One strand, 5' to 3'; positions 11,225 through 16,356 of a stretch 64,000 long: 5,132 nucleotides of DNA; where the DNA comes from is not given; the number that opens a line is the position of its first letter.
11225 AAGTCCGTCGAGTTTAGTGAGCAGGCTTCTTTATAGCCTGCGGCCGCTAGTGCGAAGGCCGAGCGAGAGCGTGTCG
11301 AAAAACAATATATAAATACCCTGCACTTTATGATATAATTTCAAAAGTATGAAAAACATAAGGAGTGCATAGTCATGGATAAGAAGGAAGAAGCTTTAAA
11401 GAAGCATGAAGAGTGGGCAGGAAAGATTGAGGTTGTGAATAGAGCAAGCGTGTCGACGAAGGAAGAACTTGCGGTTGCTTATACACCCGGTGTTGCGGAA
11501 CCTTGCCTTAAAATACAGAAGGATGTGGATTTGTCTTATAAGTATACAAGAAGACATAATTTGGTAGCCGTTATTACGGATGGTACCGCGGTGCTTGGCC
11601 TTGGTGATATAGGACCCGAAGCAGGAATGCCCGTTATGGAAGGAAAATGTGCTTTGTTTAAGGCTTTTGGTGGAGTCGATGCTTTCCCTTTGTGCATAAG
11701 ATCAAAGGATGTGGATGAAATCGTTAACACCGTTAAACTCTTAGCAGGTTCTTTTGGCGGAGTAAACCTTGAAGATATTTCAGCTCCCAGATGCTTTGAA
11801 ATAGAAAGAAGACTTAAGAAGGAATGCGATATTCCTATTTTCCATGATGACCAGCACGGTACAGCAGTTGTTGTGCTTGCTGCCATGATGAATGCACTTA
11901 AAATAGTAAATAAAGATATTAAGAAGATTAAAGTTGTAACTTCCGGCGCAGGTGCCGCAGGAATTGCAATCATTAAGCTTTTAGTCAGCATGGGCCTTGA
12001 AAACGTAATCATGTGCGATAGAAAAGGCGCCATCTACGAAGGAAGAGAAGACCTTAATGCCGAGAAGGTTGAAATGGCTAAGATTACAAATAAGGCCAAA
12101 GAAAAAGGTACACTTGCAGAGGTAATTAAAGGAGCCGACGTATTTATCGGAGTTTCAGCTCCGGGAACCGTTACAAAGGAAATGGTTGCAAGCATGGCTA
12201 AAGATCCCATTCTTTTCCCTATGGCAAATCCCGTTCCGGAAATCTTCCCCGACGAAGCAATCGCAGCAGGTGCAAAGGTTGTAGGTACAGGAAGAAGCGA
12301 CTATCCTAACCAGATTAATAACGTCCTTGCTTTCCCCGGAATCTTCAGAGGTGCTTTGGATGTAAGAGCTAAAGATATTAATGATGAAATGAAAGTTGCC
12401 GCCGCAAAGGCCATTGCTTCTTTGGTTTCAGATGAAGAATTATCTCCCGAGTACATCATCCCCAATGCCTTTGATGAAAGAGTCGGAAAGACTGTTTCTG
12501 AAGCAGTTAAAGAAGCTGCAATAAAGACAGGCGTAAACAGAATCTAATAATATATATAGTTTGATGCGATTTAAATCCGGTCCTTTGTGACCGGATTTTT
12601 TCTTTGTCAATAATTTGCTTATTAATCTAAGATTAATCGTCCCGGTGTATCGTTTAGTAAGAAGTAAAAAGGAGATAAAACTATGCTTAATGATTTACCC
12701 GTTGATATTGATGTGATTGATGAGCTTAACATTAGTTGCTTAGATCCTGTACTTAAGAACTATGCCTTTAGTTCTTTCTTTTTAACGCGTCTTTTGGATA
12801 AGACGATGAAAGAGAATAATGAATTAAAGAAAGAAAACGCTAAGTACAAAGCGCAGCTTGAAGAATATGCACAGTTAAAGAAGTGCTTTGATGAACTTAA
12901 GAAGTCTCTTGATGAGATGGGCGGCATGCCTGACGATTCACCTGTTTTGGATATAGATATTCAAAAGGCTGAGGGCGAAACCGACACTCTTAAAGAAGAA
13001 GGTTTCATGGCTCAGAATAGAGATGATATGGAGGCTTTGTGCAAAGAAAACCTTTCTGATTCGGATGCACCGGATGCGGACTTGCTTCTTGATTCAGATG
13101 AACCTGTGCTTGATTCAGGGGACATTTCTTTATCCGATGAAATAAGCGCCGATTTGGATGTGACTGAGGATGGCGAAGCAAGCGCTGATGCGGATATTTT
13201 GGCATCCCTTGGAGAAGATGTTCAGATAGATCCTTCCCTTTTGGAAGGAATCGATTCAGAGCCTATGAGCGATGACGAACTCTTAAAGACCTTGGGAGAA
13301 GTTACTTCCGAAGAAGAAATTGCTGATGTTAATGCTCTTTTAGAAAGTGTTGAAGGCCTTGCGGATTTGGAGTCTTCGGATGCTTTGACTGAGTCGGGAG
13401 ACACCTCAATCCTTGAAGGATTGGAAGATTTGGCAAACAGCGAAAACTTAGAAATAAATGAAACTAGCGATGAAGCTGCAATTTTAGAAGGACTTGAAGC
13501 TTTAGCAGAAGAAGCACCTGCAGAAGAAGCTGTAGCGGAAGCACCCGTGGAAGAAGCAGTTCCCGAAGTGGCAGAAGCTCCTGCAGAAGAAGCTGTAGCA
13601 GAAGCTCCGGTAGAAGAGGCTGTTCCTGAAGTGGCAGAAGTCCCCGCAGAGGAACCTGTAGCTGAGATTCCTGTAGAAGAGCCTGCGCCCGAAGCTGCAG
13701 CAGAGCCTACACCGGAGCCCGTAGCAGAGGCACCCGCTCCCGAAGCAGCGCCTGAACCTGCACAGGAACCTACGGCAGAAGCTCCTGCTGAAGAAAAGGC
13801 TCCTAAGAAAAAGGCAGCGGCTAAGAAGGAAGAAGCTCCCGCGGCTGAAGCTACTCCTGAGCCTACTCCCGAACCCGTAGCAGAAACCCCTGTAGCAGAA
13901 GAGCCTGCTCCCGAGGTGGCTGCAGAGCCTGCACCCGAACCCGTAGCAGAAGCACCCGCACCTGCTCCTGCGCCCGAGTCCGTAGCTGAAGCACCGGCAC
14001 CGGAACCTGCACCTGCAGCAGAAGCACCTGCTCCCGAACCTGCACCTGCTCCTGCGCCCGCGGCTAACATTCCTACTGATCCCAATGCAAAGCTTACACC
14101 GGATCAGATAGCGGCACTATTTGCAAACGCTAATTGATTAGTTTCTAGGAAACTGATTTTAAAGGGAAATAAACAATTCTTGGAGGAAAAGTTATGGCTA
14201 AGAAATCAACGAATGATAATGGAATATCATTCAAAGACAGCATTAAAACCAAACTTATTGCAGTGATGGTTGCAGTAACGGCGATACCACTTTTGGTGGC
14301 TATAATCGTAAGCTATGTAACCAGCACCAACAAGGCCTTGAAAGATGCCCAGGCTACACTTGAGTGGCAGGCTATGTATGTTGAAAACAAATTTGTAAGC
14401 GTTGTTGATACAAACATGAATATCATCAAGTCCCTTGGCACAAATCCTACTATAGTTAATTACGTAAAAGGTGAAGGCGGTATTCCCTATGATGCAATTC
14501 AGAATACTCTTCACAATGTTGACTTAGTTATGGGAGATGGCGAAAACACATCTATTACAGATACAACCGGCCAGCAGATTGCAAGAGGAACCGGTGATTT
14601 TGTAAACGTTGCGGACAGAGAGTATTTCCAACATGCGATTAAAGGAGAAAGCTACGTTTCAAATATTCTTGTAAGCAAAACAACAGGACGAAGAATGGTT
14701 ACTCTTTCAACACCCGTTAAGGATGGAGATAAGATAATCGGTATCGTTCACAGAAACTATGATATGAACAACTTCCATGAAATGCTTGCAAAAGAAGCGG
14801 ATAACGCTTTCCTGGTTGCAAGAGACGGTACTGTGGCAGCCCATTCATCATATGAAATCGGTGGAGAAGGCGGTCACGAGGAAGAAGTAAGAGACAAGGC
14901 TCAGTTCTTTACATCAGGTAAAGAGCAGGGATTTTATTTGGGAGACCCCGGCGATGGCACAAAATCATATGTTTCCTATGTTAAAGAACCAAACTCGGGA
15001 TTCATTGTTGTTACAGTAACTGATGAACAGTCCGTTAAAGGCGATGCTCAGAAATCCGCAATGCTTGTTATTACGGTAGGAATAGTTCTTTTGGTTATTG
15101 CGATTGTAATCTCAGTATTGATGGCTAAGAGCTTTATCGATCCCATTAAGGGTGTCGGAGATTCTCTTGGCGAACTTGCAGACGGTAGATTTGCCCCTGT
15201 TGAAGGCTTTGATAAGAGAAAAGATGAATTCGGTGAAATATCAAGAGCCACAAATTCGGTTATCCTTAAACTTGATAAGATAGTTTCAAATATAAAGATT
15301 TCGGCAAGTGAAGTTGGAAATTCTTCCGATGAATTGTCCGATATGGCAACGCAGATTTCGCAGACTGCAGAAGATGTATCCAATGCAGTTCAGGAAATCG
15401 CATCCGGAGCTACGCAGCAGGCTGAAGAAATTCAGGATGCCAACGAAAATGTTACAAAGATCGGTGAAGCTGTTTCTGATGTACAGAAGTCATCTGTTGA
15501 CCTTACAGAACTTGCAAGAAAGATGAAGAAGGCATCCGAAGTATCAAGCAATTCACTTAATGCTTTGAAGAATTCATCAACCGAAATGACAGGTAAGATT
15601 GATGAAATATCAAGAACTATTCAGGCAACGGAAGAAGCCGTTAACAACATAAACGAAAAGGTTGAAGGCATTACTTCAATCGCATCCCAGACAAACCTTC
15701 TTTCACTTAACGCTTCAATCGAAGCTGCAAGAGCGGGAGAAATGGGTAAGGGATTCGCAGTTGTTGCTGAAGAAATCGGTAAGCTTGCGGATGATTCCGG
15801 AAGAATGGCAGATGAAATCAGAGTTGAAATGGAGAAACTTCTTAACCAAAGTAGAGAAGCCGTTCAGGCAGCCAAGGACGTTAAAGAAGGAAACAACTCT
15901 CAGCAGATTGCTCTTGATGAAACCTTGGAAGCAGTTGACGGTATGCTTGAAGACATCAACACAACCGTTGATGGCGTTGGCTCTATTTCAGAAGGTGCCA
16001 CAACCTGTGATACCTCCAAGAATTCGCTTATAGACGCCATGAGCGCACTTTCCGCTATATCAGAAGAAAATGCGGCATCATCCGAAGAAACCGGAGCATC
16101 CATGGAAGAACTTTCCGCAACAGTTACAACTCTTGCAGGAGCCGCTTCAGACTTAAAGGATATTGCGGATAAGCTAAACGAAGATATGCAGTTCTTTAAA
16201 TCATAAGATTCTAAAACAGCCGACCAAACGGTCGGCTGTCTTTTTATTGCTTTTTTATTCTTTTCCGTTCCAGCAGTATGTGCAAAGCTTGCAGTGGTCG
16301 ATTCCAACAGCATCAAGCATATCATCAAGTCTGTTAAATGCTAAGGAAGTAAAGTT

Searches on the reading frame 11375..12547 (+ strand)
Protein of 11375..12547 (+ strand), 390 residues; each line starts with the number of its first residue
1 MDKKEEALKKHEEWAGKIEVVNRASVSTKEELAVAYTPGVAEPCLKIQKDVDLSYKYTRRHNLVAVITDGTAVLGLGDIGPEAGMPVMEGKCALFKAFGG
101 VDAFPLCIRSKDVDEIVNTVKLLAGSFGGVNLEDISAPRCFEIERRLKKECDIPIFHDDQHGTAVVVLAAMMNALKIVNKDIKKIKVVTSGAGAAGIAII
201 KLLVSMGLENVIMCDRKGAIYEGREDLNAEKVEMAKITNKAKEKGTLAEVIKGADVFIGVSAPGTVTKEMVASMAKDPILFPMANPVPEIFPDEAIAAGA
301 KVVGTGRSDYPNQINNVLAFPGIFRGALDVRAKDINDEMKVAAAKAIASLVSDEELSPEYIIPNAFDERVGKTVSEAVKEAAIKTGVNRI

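Call 56: search_protein_families(library=pfam, proteins=[window:11375-12547:+], max_evalue=0.00001)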
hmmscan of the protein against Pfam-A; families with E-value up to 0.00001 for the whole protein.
window:11375-12547:+ (390 aa): 4 families
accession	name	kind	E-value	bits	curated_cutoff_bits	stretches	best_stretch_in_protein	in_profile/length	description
PF00390.24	malic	-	1.6e-32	113.2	23.1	2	17-109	3-116/182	Malic enzyme, N-terminal domain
PF03949.21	Malic_M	-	2.8e-30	105.9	23.5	1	162-382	3-257/258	Malic enzyme, NAD binding domain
PF00208.27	ELFV_dehydrog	-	8.7e-07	29.3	23.4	1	160-251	7-93/241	Glutamate/Leucine/Phenylalanine/Valine dehydrogenase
PF01262.27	AlaDh_PNT_C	-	1.4e-06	28.3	23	1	181-280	25-125/214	Alanine dehydrogenase/PNT, C-terminal domain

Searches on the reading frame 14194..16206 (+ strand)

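Call 56: search_protein_families(library=pfam, proteins=[window:14194-16206:+], max_evalue=0.00001)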
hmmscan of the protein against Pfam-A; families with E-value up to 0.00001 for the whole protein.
window:14194-16206:+ (670 aa): 3 families
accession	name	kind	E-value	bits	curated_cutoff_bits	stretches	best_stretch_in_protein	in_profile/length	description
PF00015.26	MCPsignal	-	2.4e-26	93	34.6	1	461-620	10-169/172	Methyl-accepting chemotaxis protein (MCP) signalling domain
PF02743.24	dCache_1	-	1.5e-18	67.7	45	1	52-274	7-239/240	Cache domain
PF06103.16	DUF948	-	2.6e-06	28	37.2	0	366-431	23-88/89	Bacterial protein of unknown function (DUF948)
